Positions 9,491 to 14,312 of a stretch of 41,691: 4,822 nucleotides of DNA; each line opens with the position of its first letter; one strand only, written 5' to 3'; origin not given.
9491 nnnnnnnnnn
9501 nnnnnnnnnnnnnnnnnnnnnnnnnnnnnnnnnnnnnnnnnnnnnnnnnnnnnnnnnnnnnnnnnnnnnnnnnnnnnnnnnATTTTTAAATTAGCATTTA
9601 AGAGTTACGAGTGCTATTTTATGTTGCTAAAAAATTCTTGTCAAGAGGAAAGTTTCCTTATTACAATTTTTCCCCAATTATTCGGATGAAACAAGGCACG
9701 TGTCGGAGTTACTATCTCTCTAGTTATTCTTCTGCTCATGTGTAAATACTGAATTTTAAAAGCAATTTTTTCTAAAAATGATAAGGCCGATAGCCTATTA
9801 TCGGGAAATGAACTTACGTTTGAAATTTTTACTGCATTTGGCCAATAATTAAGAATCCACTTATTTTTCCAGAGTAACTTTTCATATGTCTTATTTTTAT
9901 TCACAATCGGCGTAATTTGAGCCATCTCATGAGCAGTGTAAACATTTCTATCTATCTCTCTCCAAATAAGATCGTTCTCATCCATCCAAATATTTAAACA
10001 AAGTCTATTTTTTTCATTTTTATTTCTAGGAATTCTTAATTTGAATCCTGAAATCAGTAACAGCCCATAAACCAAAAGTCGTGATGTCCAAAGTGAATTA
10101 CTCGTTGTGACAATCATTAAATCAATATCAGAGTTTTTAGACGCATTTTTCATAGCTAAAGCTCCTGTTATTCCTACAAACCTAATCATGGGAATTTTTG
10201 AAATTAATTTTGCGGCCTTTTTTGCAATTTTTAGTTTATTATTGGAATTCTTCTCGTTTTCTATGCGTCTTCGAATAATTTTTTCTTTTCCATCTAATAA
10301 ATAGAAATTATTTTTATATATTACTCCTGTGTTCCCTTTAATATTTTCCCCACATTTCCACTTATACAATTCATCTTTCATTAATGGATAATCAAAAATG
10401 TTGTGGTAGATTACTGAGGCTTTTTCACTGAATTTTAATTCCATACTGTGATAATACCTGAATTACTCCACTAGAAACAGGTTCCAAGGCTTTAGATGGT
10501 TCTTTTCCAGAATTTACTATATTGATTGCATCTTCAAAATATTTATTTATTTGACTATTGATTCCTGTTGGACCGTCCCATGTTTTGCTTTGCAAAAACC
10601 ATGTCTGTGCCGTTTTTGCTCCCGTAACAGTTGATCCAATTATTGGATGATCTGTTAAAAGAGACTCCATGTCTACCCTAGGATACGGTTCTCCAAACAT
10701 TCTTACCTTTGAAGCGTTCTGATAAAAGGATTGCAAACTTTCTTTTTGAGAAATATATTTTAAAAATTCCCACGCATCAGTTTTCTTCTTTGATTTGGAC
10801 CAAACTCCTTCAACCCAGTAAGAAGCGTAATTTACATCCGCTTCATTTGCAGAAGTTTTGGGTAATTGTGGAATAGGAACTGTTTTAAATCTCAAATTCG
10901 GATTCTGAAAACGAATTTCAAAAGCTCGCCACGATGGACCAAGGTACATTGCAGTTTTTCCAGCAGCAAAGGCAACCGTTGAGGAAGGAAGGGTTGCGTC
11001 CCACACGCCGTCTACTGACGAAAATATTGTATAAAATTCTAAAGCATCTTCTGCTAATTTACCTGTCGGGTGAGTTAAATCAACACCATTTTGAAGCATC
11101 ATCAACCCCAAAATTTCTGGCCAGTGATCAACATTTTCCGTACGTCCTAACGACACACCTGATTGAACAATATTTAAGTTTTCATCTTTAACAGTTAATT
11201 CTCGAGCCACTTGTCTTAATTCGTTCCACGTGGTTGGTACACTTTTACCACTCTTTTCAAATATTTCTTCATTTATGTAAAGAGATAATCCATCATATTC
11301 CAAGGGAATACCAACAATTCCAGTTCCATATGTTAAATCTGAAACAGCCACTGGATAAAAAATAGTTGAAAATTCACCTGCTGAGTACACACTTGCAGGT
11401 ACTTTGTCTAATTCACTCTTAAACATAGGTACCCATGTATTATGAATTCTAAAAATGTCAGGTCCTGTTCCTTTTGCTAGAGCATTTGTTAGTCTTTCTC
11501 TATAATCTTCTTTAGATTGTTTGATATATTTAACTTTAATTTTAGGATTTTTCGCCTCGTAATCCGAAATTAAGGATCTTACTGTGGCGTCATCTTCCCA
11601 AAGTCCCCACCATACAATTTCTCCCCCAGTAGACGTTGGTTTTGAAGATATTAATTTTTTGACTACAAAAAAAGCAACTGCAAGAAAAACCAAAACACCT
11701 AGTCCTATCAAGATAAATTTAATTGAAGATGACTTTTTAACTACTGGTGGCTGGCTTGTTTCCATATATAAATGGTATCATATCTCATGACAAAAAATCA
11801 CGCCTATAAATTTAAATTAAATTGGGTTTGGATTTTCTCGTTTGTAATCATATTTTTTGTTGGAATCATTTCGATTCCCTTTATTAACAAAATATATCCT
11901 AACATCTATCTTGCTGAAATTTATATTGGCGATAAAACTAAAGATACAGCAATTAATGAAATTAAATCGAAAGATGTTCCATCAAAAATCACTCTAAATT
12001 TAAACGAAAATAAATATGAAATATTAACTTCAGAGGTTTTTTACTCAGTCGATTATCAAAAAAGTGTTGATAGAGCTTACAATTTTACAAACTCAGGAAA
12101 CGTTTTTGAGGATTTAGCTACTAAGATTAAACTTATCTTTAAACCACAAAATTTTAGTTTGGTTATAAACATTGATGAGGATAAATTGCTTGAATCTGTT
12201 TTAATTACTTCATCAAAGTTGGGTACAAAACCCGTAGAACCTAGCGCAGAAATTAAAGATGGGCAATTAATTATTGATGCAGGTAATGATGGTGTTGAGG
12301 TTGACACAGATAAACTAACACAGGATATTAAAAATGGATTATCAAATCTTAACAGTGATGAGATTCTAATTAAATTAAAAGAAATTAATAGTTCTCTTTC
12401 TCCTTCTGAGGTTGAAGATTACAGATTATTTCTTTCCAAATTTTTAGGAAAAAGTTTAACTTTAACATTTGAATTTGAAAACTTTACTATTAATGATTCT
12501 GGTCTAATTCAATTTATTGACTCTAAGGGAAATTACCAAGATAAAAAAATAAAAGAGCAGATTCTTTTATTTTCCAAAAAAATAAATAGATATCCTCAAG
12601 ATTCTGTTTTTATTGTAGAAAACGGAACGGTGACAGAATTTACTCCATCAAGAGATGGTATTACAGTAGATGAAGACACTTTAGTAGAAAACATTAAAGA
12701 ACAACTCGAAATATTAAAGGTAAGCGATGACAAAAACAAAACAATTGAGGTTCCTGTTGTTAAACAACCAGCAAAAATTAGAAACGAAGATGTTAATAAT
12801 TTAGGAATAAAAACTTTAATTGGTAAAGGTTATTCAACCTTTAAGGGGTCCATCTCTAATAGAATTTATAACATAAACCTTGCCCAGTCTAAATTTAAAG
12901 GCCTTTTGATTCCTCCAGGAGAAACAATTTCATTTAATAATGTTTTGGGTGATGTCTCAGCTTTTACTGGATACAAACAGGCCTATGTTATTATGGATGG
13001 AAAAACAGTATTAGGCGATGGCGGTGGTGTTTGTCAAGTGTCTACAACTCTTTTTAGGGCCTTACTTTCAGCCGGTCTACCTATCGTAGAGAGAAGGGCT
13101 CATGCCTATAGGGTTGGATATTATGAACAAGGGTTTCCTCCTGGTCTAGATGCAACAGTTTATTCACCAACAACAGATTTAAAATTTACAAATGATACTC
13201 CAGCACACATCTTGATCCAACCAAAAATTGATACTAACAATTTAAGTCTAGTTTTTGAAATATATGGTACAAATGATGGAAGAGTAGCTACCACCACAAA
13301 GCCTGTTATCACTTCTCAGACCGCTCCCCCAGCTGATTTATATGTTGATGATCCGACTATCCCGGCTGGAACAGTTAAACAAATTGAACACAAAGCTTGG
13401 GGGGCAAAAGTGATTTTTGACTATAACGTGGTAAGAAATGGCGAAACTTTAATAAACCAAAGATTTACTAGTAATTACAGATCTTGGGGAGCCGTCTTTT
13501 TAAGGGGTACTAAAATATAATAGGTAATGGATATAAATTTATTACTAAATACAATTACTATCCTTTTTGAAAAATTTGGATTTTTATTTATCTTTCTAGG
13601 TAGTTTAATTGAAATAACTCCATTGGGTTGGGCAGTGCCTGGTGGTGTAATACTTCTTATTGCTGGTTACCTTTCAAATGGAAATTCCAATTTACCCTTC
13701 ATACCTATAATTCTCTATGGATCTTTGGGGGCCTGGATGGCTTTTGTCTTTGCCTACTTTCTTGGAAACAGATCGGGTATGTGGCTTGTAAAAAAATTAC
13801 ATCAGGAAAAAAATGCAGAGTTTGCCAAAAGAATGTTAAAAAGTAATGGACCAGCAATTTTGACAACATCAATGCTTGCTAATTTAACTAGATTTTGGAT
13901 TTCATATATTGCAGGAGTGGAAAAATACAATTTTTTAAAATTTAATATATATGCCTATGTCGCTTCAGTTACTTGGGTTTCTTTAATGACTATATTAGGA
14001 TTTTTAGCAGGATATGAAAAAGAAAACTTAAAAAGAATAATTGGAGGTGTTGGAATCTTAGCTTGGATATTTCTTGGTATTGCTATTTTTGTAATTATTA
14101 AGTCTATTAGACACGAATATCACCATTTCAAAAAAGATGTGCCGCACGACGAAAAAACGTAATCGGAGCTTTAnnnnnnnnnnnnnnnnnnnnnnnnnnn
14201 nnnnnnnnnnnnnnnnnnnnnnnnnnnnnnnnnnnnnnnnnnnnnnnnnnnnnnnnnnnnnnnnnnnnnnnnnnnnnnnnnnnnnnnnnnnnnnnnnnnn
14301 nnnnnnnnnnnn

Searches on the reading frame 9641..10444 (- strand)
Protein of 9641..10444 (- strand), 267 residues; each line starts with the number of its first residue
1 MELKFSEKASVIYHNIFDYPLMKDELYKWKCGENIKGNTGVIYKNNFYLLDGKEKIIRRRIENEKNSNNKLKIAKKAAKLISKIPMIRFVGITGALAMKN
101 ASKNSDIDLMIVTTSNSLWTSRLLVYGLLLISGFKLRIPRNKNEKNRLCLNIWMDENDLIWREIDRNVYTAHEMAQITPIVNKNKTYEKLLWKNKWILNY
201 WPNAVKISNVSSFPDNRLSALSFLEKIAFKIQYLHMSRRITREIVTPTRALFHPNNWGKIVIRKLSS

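Call 75: search_protein_families(library=pfam, proteins=[window:9641-10444:-], max_evalue=0.0001)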
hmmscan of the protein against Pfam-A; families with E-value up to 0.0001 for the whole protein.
window:9641-10444:- (267 aa): 1 family
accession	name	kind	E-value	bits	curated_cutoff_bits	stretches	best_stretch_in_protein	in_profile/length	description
PF18765.7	Polbeta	-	9.1e-05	23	26.9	0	76-130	2-56/93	Polymerase beta, Nucleotidyltransferase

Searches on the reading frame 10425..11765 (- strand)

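Call 33: search_protein_families(library=pfam, proteins=[window:10425-11765:-], max_evalue=0.00001)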
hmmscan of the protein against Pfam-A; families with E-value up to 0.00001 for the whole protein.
window:10425-11765:- (446 aa): 2 families
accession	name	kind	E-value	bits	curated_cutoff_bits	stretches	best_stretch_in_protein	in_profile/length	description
PF01547.30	SBP_bac_1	-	1.3e-25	91.5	26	1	57-342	5-304/307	Bacterial extracellular solute-binding protein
PF13416.11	SBP_bac_8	-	2.2e-24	87.2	27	1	65-349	2-254/279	Bacterial extracellular solute-binding protein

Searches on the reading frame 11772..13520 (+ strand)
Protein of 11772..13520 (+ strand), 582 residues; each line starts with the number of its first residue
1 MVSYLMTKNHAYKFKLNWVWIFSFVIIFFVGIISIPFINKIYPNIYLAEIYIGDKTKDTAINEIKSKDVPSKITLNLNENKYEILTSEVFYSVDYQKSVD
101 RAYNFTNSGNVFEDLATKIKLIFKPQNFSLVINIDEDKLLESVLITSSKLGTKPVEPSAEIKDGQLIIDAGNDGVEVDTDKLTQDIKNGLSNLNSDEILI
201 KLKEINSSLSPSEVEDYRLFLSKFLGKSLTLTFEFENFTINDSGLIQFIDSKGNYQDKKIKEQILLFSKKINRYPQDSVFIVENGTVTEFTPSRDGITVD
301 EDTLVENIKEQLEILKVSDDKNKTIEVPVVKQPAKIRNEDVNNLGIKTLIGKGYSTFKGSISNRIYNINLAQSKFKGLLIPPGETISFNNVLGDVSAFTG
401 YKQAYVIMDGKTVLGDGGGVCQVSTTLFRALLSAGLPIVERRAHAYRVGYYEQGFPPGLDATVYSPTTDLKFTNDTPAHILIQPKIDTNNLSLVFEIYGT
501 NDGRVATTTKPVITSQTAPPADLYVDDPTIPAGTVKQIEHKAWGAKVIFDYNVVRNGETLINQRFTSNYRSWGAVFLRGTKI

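Call 33: search_protein_families(library=pfam, proteins=[window:11772-13520:+], max_evalue=0.00001)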
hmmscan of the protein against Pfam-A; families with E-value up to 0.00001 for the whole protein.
window:11772-13520:+ (582 aa): 2 families
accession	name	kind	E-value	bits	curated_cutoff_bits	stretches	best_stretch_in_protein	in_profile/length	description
PF04294.18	VanW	-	2.1e-41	140.9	27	1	363-492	1-126/130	VanW like protein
PF12229.13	PG_binding_4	-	2e-26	92.9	22.1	2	82-198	1-116/117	Putative peptidoglycan binding domain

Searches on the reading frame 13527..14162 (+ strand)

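Call 75: search_protein_families(library=pfam, proteins=[window:13527-14162:+], max_evalue=0.0001)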
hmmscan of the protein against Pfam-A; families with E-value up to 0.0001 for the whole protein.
window:13527-14162:+ (211 aa): 1 family
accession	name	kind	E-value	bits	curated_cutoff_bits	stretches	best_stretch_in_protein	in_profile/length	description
PF09335.16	VTT_dom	-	5e-12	46.8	33.9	1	37-158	1-121/123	VTT domain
